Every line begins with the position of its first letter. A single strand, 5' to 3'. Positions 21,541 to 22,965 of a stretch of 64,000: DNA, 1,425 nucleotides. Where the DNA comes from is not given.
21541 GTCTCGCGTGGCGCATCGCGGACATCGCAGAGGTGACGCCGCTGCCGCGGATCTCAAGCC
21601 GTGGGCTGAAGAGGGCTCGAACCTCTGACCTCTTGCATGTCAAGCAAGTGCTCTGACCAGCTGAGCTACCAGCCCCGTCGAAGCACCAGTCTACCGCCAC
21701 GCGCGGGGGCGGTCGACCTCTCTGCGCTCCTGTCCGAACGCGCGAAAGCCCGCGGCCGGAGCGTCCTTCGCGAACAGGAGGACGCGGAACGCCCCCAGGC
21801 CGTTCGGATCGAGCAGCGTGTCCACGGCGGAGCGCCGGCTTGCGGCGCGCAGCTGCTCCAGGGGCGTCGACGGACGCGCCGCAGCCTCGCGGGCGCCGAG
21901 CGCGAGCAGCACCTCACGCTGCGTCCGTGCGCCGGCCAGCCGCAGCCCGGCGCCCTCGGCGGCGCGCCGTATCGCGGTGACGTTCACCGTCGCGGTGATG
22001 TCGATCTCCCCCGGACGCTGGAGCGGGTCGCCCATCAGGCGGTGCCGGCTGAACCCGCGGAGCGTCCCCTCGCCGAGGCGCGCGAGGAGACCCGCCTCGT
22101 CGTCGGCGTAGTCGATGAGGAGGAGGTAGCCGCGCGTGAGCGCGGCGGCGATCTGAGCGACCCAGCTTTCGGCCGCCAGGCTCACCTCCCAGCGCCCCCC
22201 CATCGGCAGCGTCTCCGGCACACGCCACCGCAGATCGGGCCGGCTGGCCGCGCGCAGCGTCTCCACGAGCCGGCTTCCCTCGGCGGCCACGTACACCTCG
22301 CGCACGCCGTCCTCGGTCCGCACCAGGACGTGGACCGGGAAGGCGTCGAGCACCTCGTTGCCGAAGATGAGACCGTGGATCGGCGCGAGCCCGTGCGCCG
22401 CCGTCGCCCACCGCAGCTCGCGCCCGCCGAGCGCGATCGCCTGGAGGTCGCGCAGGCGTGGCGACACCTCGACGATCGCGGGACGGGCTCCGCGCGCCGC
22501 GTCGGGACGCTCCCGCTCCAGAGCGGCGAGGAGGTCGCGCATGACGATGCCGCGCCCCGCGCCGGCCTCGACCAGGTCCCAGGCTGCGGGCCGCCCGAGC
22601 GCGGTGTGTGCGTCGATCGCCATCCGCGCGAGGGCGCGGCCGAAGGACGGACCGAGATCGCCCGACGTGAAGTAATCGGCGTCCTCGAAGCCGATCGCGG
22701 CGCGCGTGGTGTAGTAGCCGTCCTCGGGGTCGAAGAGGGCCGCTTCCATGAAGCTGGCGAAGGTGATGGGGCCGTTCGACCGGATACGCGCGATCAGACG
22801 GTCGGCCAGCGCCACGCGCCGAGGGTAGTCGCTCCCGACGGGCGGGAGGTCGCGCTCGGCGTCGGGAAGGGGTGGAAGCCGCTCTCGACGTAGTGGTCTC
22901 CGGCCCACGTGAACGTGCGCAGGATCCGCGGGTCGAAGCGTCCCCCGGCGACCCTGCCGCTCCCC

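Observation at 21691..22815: MidA/NDUFAF7-family methyltransferase sits at the end of the NuoD-containing cluster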

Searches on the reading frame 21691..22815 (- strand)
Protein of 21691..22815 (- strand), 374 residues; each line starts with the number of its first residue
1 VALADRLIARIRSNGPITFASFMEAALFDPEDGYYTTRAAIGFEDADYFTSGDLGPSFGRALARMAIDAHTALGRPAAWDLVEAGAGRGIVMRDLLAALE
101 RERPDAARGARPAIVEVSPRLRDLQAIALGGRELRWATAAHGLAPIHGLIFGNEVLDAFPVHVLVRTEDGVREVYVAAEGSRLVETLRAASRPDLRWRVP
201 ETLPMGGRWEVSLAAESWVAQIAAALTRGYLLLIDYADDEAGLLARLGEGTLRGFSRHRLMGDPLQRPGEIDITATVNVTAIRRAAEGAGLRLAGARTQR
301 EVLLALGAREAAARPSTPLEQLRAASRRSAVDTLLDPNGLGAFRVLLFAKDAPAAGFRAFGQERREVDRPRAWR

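Call 8: search_protein_families(library=pfam, proteins=[window:21691-22815:-])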
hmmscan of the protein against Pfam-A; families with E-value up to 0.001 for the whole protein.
window:21691-22815:- (374 aa): 1 family
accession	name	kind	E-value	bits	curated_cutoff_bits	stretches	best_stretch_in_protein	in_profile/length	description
PF02636.23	Methyltransf_28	-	2.7e-53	181.4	23.3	1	62-295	2-247/249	Putative S-adenosyl-L-methionine-dependent methyltransferase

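Call 16: find_homologous_proteins(query=window:21691-22815:-)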
Query window:21691-22815:- (374 aa): 375 proteins with E <= 0.001 among 8000 candidates; the best 120 are listed.
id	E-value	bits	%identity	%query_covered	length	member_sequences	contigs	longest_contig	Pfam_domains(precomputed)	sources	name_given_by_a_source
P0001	3.2e-235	798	100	100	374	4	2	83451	PF02636.24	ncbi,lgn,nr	ncbi:MAG: SAM-dependent methyltransferase [Chloroflexota bacterium]|nr:SAM-dependent methyltransfera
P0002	1.4e-200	684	87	97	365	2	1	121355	PF02636.24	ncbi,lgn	-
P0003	1.6e-198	677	87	98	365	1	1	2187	PF02636.24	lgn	-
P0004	3.4e-198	676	87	98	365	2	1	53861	PF02636.24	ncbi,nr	ncbi:MAG: SAM-dependent methyltransferase [Chloroflexota bacterium]|nr:SAM-dependent methyltransfera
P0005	3.2e-191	653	83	98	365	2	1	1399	PF02636.24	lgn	-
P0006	5.3e-191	652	83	98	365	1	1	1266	PF02636.24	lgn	-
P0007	2.1e-188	644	82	98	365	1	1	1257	PF02636.24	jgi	jgi:SAM-dependent MidA family methyltransferase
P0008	1.3e-187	641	83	96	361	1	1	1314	PF02636.24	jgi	jgi:SAM-dependent MidA family methyltransferase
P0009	2.6e-187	640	82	98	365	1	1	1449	PF02636.24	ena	-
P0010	6.7e-187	639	82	97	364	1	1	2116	PF02636.24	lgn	-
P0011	1.4e-186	638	81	98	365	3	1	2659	PF02636.24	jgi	-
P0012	1.7e-186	637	82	97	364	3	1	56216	PF02636.24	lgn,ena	-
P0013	7.5e-185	632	81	98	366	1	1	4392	PF02636.24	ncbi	-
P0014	1.8e-184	631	79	97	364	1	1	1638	PF02636.24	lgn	-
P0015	7.4e-184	629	80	98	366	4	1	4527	PF02636.24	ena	-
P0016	7.5e-184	629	79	97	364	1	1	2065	PF02636.24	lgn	-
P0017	9.8e-183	625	81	96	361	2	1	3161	PF02636.24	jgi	jgi:SAM-dependent MidA family methyltransferase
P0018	1.5e-182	624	80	98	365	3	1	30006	PF02636.24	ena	-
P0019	2.4e-181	621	79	97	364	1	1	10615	PF02636.24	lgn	-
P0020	1.4e-180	618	77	97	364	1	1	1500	PF02636.24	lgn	-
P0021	1.9e-180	618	79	95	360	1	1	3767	PF02636.24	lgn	-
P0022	1.9e-179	614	78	96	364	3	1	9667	PF02636.24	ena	-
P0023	2.2e-179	614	76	99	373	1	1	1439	PF02636.24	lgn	-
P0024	5.0e-179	613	77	97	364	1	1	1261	PF02636.24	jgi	jgi:SAM-dependent MidA family methyltransferase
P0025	7.6e-179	612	79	98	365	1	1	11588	PF02636.24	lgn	-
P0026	9.8e-179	612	79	96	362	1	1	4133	PF02636.24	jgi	jgi:SAM-dependent MidA family methyltransferase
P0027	1.4e-178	611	83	91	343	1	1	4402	PF02636.24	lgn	-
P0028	7.9e-178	609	83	92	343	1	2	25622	PF02636.24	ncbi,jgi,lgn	-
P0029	1.3e-177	608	83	92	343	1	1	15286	PF02636.24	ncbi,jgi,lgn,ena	-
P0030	2.0e-177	608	82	92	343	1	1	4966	PF02636.24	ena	-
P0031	2.1e-177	608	77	96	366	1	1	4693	PF02636.24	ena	-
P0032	2.1e-177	608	83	92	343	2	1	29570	PF02636.24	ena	-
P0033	3.0e-177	607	78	97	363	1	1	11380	PF02636.24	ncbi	-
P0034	1.3e-176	605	77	97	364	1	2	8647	PF02636.24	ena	-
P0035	1.7e-176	605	77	97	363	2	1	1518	PF02636.24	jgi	jgi:SAM-dependent MidA family methyltransferase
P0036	2.3e-176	604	76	97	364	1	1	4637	PF02636.24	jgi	jgi:SAM-dependent MidA family methyltransferase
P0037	1.2e-175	602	77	97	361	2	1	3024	PF02636.24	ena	-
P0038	2.9e-175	601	78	97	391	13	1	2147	PF02636.24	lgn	-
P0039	6.5e-175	599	80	92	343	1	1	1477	PF02636.24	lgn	-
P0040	1.8e-174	598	76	97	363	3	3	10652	PF02636.24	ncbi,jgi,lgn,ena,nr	ncbi:MAG: hypothetical protein FJ028_05935 [Chloroflexi bacterium]|nr:hypothetical protein [Chlorofl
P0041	2.5e-174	597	75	96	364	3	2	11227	PF02636.24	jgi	jgi:SAM-dependent MidA family methyltransferase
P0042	1.2e-173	595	76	97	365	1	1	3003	PF02636.24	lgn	-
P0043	4.0e-173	593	77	93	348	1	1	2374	PF02636.24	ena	-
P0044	1.3e-172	592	77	96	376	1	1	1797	PF02636.24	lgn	-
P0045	1.3e-171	589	75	97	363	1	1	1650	PF02636.24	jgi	jgi:SAM-dependent MidA family methyltransferase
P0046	1.8e-171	588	76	99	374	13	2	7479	PF02636.24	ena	-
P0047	2.8e-170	584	75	97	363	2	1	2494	PF02636.24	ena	-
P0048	7.1e-170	583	74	98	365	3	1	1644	PF02636.24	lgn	-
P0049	1.8e-169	581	78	93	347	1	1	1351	PF02636.24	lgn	-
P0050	2.6e-168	578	80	90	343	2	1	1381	PF02636.24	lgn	-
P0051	6.7e-168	576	75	97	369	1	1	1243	PF02636.24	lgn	-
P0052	9.9e-168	576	76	96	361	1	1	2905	PF02636.24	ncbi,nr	ncbi:MAG: SAM-dependent methyltransferase [Chloroflexi bacterium]|nr:SAM-dependent methyltransferase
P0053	1.6e-167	575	76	96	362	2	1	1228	PF02636.24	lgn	-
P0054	9.0e-167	573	73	96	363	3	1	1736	PF02636.24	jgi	-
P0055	1.7e-166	572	74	96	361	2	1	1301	PF02636.24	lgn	-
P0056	2.4e-166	571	74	96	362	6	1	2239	PF02636.24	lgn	-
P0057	2.4e-166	571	77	91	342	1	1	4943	PF02636.24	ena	-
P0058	3.4e-165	567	74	96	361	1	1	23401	PF02636.24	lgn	-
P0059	4.7e-165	567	75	96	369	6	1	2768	PF02636.24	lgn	-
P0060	1.2e-164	566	74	98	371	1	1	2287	PF02636.24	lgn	-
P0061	2.0e-164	565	71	98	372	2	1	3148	PF02636.24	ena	-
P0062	1.7e-163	562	77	92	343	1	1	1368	PF02636.24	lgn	-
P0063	3.8e-161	554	73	97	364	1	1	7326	PF02636.24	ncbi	ncbi:MAG: class I SAM-dependent methyltransferase [Candidatus Limnocylindria bacterium]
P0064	8.7e-161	553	71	97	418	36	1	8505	PF02636.24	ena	-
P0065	1.2e-160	552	70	97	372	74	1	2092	PF02636.24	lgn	-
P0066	1.5e-160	552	73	96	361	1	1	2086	PF02636.24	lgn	-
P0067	2.8e-160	551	70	97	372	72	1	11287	PF02636.24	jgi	jgi:SAM-dependent MidA family methyltransferase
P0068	2.8e-160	551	70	98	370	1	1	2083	PF02636.24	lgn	-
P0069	3.6e-160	551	69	98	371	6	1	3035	PF02636.24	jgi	jgi:SAM-dependent MidA family methyltransferase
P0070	3.8e-160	551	70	97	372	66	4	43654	PF02636.24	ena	-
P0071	3.9e-160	551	70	98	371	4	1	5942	PF02636.24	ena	-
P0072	7.6e-160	550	70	98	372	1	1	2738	PF02636.24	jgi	jgi:SAM-dependent MidA family methyltransferase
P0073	8.2e-160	550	70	98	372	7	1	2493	PF02636.24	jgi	-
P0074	9.1e-160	550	70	98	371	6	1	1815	PF02636.24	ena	-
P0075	2.0e-159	548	73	96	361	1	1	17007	PF02636.24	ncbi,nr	ncbi:MAG: SAM-dependent methyltransferase [Chloroflexi bacterium]|nr:SAM-dependent methyltransferase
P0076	2.3e-159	548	70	97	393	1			PF02636.24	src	-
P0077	2.3e-159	548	70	97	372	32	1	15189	PF02636.24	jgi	jgi:SAM-dependent MidA family methyltransferase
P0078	4.6e-159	547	71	97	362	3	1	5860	PF02636.24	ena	-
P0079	6.1e-159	547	71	96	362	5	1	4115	PF02636.24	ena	-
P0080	7.3e-159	547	69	97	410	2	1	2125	PF02636.24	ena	-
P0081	7.9e-159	546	72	96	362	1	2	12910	PF02636.24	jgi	jgi:SAM-dependent MidA family methyltransferase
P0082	1.2e-158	546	71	96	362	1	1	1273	PF02636.24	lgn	-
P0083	1.7e-158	545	69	98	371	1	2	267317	PF02636.24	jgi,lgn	jgi:SAM-dependent MidA family methyltransferase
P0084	3.6e-158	544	69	97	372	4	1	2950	PF02636.24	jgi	-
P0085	4.4e-158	544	68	97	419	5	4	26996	PF02636.24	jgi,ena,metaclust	metaclust:\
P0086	5.6e-158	544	68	97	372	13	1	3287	PF02636.24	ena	-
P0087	7.0e-158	543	69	98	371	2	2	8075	PF02636.24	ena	-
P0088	7.2e-158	543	70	96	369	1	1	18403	PF02636.24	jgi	-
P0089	8.1e-158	543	70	96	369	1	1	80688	PF02636.24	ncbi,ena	-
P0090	1.5e-157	542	69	97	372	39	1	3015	PF02636.24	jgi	jgi:SAM-dependent MidA family methyltransferase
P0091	1.6e-157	542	70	96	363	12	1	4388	PF02636.24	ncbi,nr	ncbi:MAG TPA: SAM-dependent methyltransferase [Candidatus Limnocylindria bacterium]|nr:SAM-dependent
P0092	2.1e-157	542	69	98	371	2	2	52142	PF02636.24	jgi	jgi:SAM-dependent MidA family methyltransferase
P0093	2.9e-157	541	69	97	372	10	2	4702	PF02636.24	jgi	jgi:SAM-dependent MidA family methyltransferase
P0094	3.0e-157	541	70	96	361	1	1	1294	PF02636.24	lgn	-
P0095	3.7e-157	541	71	95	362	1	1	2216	PF02636.24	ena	-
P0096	5.3e-157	540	71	97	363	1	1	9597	PF02636.24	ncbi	-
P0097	7.1e-157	540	70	97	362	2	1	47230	PF02636.24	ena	-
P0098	7.5e-157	540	70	96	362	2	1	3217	PF02636.24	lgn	-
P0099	8.9e-157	540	70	96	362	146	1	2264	PF02636.24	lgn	-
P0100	1.1e-156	539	71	96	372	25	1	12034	PF02636.24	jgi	-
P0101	2.1e-156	538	74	92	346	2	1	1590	PF02636.24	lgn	-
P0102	3.7e-156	538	69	98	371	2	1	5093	PF02636.24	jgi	jgi:SAM-dependent MidA family methyltransferase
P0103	6.5e-156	537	69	96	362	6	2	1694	PF02636.24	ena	-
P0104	7.4e-156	537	69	98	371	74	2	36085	PF02636.24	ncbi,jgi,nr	ncbi:MAG TPA: SAM-dependent methyltransferase [Candidatus Limnocylindria bacterium]|jgi:SAM-dependen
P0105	1.1e-155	536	69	97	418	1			PF02636.24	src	-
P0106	1.5e-155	536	72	96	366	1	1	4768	PF02636.24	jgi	-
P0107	1.5e-155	536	70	96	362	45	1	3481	PF02636.24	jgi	-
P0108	3.4e-155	534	68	97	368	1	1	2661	PF02636.24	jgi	jgi:SAM-dependent MidA family methyltransferase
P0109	5.0e-155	534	69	96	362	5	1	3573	PF02636.24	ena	-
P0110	5.5e-155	534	71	96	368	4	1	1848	PF02636.24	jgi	jgi:SAM-dependent MidA family methyltransferase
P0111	6.5e-155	534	68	97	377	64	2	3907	PF02636.24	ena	-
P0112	7.4e-155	533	70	95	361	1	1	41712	PF02636.24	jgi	jgi:SAM-dependent MidA family methyltransferase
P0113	9.8e-155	533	68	96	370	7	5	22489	PF02636.24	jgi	jgi:SAM-dependent MidA family methyltransferase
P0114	1.3e-154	533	69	96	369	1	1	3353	PF02636.24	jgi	-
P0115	1.7e-154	532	69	96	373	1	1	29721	PF02636.24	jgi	jgi:SAM-dependent MidA family methyltransferase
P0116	3.4e-154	531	69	96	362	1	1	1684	PF02636.24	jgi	jgi:SAM-dependent MidA family methyltransferase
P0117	3.5e-154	531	69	98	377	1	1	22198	PF02636.24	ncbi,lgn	-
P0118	6.4e-154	530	69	96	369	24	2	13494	PF02636.24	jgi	-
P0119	1.2e-153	529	70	97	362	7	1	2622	PF02636.24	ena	-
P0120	1.2e-153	529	66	98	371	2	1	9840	PF02636.24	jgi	jgi:SAM-dependent MidA family methyltransferase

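Call 19: find_encoding_contigs(protein=P0083, flank=10000, max_places=2)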
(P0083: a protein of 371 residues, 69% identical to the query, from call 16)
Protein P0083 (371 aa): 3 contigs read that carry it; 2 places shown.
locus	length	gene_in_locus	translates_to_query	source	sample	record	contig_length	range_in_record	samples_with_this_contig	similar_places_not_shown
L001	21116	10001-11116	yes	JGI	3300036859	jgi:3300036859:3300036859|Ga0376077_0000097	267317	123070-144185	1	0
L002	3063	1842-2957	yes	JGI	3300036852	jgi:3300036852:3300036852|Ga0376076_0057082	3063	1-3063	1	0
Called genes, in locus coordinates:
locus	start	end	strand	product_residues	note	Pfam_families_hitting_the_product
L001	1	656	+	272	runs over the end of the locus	PF00459:Inositol_P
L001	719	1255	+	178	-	PF25842:NfeD_TM (weak), PF01957:NfeD (weak)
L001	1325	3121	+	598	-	PF01145:Band_7, PF15975:Flot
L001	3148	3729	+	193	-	PF01058:Oxidored_q6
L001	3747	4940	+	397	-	PF00346:Complex1_49kDa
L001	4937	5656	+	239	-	-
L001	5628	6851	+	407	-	PF01512:Complex1_51K, PF10531:SLBB (weak), PF22461:SLBB_2 (weak), PF10589:NADH_4Fe-4S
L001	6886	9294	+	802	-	PF13510:Fer2_4, PF14691:Fer4_20, PF01266:DAO (weak), PF07992:Pyr_redox_2, PF13450:NAD_binding_8 (weak), PF12838:Fer4_7, PF13187:Fer4_9, PF13237:Fer4_10, +10 more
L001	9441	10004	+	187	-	PF13350:Y_phosphatase3, PF22785:Tc-R-P (faint), PF22784:PTP-SAK (weak)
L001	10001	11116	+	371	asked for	PF02636:Methyltransf_28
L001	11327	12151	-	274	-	PF00072:Response_reg, PF00486:Trans_reg_C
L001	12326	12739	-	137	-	-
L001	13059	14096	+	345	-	-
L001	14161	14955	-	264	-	PF05711:TylF, PF13578:Methyltransf_24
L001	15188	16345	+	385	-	PF13477:Glyco_trans_4_2, PF13579:Glyco_trans_4_4, PF13439:Glyco_transf_4, PF20706:GT4-conflict (weak), PF00534:Glycos_transf_1, PF13692:Glyco_trans_1_4, PF13524:Glyco_trans_1_2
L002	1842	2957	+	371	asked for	PF02636:Methyltransf_28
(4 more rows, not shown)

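Call 20: find_encoding_contigs(protein=P0089, flank=10000, max_places=2)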
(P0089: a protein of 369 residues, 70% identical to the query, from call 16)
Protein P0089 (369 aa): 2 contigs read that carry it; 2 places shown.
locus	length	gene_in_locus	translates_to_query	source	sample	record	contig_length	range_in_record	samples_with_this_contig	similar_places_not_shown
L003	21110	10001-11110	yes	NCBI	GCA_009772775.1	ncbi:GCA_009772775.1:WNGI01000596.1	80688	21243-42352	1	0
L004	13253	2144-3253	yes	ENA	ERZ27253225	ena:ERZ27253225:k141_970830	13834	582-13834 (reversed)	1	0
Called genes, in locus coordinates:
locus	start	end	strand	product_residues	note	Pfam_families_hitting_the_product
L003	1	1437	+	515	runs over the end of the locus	PF16655:PhoD_N, PF09423:PhoD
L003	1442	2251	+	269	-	PF00459:Inositol_P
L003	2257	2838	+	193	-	PF01058:Oxidored_q6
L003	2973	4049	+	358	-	PF00346:Complex1_49kDa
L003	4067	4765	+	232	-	-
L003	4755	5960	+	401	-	PF01512:Complex1_51K, PF10531:SLBB (weak), PF10589:NADH_4Fe-4S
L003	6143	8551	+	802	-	PF13510:Fer2_4, PF14691:Fer4_20, PF01266:DAO (weak), PF07992:Pyr_redox_2, PF13450:NAD_binding_8 (weak), PF12838:Fer4_7, PF13187:Fer4_9, PF13237:Fer4_10, +10 more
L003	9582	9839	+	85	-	-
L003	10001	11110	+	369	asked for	PF02636:Methyltransf_28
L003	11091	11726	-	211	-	-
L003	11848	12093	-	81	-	-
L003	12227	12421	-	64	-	-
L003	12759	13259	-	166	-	PF12867:DinB_2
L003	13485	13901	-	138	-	PF01641:SelR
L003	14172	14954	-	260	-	PF00072:Response_reg, PF00486:Trans_reg_C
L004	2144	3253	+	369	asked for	PF02636:Methyltransf_28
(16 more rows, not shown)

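Call 25: search_protein_representatives(protein=window:21691-22815:-)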
Query: 374 residues. Proteins with E-value up to 0.001 (for the whole library): 9757; up to 1e-10: 5856; up to 1e-30: 880. The best 150 are listed.
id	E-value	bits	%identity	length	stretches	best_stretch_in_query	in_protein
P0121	1.6e-146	504.3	66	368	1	1-365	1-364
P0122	1.9e-93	329.7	70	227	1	2-223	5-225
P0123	3.4e-79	282.8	67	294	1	164-366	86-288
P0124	1.1e-63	231.8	73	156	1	73-227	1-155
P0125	2.2e-60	221.0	66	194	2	23-142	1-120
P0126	5.2e-60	219.7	43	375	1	3-361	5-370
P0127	2.9e-59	217.3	45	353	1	18-349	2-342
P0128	7.6e-58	212.6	40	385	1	2-370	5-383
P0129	1.5e-57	211.6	38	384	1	2-349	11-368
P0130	2.7e-57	210.8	43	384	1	2-353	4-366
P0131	2.9e-57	210.7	73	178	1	74-211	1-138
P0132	4.0e-57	210.2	40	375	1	3-360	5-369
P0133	1.9e-56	208.0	41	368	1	3-362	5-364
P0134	2.2e-55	204.5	40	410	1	4-370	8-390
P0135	1.3e-54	202.0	43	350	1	3-350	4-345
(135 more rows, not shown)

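Call 28: search_solved_structures(query=window:21691-22815:-, max_evalue=0.001, show_alignments=2)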
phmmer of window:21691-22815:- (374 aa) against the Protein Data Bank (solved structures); distinct sequences matched with E-value up to 0.001: 3.
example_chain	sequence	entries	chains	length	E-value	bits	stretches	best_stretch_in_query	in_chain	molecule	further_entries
1zkd_A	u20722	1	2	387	4.9e-30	107.9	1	2-312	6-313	DUF185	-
4f3n_A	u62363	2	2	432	3.4e-25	92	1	2-355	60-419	Uncharacterized ACR, COG1565 superfamily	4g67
5ztz_A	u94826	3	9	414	7e-12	48.2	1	13-100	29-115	Protein arginine methyltransferase NDUFAF7 homolog, mitochondrial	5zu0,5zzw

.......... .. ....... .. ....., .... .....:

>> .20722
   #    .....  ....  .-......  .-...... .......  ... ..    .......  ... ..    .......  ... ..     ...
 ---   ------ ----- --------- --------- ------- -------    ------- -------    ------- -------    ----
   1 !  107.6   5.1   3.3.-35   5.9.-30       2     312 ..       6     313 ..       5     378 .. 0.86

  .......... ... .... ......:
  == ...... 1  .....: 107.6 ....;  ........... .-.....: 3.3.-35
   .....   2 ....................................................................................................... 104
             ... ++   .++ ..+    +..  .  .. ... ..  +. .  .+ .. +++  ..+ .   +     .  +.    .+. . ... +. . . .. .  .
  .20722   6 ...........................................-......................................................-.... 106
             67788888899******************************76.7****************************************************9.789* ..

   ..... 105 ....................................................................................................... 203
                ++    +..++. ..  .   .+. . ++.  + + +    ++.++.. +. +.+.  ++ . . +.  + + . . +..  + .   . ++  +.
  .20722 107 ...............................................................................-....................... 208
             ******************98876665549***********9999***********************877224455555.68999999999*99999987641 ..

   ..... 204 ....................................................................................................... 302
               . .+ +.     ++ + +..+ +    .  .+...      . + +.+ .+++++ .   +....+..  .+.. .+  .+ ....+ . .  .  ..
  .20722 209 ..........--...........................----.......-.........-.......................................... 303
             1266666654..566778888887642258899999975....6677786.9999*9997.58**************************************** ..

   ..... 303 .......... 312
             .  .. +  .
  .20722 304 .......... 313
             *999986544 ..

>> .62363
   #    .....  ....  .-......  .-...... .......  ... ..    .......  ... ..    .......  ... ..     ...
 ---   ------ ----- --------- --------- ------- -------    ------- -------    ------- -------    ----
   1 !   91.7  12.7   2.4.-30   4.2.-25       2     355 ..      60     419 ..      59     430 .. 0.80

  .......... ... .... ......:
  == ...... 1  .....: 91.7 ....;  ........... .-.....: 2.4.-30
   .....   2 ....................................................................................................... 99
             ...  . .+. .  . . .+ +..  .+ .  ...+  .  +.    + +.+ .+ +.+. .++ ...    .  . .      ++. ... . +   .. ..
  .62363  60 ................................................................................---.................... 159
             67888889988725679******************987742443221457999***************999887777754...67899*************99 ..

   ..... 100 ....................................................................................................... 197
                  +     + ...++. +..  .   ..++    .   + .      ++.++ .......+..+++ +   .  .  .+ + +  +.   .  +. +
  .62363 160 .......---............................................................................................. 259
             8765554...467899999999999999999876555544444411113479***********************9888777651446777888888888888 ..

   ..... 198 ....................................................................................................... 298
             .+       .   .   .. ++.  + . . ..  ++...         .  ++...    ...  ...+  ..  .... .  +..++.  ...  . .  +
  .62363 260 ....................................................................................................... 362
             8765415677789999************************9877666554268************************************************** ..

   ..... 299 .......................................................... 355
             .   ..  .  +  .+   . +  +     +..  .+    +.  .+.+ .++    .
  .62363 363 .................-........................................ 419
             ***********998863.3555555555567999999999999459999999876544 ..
